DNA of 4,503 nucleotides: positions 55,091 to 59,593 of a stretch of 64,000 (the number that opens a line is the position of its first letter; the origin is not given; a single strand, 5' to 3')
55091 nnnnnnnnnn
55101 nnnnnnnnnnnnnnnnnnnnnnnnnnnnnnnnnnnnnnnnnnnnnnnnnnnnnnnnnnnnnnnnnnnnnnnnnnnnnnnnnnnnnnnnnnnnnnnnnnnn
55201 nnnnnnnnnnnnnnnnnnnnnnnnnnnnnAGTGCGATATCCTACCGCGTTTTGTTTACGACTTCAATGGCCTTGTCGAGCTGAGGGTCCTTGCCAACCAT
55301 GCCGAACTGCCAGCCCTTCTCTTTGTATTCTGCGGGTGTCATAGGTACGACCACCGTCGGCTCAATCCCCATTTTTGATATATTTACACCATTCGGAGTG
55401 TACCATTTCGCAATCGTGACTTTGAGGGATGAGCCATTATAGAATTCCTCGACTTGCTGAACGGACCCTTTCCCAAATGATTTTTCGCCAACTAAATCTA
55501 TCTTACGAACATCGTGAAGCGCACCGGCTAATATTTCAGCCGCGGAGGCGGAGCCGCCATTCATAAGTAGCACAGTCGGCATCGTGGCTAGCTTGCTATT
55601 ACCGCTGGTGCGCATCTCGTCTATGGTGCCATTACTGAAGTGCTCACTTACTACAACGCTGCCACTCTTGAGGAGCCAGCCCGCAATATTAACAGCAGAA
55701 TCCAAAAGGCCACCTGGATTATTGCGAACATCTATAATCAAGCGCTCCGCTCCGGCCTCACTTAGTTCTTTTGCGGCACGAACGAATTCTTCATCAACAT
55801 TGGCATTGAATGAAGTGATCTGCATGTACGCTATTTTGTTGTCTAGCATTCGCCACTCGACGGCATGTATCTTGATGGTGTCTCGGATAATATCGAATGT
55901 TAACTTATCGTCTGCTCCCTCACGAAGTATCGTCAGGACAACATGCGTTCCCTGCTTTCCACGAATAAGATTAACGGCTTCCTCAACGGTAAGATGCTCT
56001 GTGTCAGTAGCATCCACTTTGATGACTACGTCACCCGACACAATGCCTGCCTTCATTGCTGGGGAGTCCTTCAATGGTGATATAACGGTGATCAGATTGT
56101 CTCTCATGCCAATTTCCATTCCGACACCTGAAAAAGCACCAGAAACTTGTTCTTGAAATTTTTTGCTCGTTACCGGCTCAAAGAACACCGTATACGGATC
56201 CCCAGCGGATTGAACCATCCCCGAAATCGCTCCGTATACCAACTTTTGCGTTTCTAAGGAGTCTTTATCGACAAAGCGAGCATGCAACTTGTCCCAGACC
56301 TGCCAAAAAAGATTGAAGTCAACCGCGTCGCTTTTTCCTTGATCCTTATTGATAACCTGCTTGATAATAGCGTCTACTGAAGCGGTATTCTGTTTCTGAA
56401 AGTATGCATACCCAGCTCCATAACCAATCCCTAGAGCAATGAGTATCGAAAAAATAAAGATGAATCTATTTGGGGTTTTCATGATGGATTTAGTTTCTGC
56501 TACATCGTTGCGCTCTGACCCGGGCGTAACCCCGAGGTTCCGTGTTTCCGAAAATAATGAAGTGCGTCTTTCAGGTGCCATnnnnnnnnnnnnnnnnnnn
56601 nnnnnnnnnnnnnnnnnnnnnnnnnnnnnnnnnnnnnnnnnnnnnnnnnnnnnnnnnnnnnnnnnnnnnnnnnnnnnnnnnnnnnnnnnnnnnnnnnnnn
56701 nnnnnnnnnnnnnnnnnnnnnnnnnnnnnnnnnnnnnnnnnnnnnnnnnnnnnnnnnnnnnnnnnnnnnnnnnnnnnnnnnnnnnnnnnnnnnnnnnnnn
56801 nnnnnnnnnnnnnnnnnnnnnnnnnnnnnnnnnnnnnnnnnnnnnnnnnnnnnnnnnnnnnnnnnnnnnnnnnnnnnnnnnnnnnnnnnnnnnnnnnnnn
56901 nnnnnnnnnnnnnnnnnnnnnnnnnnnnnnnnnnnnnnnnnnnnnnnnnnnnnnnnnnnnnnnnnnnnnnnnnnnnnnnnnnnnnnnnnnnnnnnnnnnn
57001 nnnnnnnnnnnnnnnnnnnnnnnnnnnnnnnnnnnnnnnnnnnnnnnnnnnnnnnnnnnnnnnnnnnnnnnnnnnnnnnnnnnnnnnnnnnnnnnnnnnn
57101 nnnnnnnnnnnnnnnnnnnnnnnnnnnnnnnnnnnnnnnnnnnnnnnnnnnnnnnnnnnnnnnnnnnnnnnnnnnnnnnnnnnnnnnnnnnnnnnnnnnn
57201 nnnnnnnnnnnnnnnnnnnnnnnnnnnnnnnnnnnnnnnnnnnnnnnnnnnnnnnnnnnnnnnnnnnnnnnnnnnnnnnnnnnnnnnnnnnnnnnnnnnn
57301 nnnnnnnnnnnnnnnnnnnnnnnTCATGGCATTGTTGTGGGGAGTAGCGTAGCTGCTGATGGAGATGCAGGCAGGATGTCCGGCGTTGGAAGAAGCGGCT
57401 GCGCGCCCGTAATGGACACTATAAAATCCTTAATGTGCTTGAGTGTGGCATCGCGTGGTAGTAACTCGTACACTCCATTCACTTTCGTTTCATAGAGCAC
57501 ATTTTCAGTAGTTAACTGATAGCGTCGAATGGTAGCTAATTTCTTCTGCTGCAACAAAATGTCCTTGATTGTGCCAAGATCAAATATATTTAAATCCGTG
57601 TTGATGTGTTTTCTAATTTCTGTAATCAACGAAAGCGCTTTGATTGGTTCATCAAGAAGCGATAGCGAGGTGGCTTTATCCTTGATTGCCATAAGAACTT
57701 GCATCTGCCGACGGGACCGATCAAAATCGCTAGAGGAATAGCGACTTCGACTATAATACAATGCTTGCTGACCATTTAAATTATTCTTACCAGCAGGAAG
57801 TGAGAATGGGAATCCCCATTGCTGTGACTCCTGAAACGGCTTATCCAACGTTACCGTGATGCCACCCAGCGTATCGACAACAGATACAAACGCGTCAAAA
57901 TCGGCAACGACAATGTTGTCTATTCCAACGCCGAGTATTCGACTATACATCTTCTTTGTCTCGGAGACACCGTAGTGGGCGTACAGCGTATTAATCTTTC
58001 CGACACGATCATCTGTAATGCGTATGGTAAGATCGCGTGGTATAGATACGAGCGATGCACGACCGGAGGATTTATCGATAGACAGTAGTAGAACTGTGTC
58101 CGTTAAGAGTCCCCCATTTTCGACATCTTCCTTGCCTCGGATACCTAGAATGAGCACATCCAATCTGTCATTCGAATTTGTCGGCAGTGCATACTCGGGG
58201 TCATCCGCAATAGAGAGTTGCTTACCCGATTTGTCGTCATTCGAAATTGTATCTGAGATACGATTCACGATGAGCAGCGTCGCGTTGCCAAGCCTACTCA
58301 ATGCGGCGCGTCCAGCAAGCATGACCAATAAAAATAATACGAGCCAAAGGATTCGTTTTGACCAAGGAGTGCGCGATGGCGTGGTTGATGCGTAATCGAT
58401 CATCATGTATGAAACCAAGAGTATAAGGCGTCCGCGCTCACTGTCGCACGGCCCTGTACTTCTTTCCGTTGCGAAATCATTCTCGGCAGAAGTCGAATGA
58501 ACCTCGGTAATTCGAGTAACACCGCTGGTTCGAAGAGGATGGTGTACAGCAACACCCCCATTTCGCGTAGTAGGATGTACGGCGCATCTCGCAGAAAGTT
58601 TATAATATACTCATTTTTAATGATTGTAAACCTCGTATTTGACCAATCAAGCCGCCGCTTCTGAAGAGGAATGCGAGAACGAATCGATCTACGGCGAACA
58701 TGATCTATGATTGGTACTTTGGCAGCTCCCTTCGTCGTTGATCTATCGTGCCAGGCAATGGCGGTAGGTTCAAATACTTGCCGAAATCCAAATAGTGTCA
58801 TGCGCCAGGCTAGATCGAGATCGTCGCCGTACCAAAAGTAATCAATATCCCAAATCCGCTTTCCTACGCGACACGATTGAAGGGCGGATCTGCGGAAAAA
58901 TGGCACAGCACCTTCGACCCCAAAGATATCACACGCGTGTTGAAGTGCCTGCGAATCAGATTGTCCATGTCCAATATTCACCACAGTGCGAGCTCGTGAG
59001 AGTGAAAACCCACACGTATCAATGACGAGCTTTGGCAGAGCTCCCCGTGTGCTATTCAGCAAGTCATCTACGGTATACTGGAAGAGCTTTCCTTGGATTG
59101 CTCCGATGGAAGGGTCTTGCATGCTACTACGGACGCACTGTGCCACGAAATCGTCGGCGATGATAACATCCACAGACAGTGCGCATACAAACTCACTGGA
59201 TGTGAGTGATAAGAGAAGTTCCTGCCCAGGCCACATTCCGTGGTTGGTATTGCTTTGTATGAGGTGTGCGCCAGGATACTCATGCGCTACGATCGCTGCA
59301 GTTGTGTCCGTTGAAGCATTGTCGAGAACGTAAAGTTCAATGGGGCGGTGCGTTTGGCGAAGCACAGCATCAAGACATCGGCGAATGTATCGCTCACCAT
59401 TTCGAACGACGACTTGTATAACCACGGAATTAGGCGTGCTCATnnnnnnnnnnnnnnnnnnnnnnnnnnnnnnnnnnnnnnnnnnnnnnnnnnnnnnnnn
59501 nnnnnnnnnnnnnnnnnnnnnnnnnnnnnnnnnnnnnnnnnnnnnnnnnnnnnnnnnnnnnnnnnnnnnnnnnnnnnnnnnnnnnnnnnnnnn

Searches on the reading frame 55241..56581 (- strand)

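Call 55: search_protein_families(library=pfam, proteins=[window:55241-56581:-], max_evalue=0.00001)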
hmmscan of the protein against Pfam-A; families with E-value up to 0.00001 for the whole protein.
window:55241-56581:- (446 aa): 5 families
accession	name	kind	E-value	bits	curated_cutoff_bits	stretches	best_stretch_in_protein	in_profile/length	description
PF03572.23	Peptidase_S41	-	3.4e-48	163.8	24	1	249-412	1-165/165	Peptidase family S41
PF17820.7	PDZ_6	-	6.5e-11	42.3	27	1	167-220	3-54/54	PDZ domain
PF00595.29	PDZ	-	4.1e-09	37.1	23.2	1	152-218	11-80/81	PDZ domain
PF13180.12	PDZ_2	-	4.9e-09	36.8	27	1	153-228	3-77/80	PDZ domain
PF22694.1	CtpB_N-like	-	1.1e-08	35.8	27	1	52-135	3-82/85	Activating protease CtpB N-terminal domain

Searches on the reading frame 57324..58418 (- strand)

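Call 55: search_protein_families(library=pfam, proteins=[window:57324-58418:-], max_evalue=0.00001)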
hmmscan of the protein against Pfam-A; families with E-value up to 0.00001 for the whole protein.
window:57324-58418:- (364 aa): 1 family
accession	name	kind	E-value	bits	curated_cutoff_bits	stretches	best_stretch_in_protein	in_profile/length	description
PF03816.19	LytR_cpsA_psr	-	3.5e-36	125.1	24.6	1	106-249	2-148/150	LytR_cpsA_psr family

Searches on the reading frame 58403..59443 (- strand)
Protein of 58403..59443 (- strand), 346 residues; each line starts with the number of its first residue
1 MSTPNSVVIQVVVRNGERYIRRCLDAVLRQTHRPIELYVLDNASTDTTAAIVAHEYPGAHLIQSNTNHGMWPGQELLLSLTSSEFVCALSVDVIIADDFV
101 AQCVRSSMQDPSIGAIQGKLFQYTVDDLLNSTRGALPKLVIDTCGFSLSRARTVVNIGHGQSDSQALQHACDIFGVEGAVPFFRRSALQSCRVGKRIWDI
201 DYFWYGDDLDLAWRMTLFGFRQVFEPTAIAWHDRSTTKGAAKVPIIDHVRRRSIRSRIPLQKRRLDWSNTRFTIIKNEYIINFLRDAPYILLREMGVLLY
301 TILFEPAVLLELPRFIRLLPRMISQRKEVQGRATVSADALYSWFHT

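Call 55: search_protein_families(library=pfam, proteins=[window:58403-59443:-], max_evalue=0.00001)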
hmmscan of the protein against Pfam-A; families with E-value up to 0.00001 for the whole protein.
window:58403-59443:- (346 aa): 2 families
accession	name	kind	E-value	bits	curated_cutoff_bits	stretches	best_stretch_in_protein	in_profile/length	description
PF00535.33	Glycos_transf_2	-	5e-14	53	23.3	1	11-117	4-113/168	Glycosyl transferase family 2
PF13641.12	Glyco_tranf_2_3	-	9.8e-12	45.8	27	1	7-237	3-216/230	Glycosyltransferase like family 2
